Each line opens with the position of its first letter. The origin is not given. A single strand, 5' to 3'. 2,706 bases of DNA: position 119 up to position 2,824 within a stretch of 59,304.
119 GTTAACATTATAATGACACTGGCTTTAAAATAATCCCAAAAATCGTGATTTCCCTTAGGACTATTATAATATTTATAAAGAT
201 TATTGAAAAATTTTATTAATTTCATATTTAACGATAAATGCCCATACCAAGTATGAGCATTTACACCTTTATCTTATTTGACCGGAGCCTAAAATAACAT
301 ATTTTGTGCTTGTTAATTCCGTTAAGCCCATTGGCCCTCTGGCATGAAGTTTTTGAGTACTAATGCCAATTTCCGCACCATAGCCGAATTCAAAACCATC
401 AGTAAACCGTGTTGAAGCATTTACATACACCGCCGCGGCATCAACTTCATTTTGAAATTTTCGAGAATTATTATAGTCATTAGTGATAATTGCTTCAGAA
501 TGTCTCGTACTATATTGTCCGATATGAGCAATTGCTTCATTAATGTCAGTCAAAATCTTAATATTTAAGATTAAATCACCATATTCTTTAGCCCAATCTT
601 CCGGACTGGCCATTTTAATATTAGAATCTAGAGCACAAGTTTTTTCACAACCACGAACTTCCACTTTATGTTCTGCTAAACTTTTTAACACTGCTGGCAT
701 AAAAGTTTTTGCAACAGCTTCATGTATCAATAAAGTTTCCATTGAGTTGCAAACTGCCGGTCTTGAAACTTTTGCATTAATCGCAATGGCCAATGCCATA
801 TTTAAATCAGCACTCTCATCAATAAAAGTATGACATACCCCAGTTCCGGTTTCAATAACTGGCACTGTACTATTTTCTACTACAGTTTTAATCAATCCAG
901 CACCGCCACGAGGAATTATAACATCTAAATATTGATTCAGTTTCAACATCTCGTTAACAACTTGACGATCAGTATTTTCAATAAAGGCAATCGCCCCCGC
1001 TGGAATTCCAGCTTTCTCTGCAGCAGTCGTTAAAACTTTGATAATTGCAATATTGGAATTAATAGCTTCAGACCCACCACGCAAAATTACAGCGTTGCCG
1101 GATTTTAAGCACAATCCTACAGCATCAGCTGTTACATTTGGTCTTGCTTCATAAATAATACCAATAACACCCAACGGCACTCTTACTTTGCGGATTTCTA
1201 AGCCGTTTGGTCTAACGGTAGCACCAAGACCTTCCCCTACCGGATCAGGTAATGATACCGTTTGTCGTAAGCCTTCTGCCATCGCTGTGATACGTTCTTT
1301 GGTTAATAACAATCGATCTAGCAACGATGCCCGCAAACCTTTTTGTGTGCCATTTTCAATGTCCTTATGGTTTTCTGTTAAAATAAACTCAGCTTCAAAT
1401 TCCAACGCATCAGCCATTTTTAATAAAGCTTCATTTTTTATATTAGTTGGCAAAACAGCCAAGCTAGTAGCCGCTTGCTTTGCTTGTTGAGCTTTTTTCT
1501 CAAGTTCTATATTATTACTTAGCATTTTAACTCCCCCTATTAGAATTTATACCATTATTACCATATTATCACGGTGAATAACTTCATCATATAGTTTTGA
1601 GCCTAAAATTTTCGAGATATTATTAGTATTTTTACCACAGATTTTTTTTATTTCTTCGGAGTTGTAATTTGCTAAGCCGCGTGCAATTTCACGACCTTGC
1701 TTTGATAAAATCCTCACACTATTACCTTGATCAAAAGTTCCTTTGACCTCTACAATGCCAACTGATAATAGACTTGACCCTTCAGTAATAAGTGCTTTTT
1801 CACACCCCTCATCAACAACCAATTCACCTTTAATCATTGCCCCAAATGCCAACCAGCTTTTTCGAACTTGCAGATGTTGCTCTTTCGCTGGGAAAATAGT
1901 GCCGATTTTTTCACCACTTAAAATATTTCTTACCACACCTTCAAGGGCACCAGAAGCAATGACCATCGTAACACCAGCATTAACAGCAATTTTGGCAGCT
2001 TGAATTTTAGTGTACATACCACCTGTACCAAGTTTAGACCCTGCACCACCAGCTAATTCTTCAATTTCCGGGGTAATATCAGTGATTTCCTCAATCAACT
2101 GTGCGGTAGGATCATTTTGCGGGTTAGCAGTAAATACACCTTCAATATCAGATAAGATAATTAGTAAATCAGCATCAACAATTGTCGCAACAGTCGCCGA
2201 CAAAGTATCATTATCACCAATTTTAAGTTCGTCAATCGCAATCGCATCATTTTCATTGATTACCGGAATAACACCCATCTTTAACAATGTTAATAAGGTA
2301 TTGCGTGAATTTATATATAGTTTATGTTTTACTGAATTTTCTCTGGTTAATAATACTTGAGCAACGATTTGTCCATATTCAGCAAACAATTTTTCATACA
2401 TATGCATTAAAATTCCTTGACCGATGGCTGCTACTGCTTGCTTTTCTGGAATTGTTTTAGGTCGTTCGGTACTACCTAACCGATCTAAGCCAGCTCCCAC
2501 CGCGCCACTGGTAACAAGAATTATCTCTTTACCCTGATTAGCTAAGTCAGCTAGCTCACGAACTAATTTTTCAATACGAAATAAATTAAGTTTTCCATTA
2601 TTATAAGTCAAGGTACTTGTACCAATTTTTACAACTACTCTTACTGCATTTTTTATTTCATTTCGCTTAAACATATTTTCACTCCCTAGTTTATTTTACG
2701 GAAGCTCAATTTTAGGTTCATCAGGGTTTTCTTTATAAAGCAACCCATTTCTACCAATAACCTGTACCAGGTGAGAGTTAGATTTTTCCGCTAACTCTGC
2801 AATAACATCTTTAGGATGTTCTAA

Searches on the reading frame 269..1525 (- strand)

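Call 72: search_protein_families(library=pfam, proteins=[window:269-1525:-], max_evalue=0.0001)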
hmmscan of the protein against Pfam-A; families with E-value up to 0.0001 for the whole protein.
window:269-1525:- (418 aa): 1 family
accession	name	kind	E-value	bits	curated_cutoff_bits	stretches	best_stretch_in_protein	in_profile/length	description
PF00171.27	Aldedh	-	7.4e-20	71.4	23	1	7-289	30-299/461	Aldehyde dehydrogenase family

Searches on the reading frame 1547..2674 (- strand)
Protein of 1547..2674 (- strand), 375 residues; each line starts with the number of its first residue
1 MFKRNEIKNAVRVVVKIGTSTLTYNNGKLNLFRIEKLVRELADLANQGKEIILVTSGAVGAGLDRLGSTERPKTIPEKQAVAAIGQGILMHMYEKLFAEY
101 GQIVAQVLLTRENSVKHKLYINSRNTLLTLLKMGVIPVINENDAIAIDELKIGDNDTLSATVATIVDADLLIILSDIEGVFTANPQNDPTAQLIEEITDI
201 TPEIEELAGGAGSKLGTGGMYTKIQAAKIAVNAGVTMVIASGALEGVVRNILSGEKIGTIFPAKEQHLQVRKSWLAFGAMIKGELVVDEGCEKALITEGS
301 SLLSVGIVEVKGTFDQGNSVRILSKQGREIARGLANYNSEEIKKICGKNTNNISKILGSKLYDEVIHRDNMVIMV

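Call 72: search_protein_families(library=pfam, proteins=[window:1547-2674:-], max_evalue=0.0001)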
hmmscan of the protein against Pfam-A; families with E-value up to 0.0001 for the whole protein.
window:1547-2674:- (375 aa): 2 families
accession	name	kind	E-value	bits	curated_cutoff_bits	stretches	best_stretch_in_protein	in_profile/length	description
PF00696.33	AA_kinase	-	3.3e-49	168.2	24.9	1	12-241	2-234/234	Amino acid kinase family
PF01472.26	PUA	-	2.2e-21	76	24.8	1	283-357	1-74/74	PUA domain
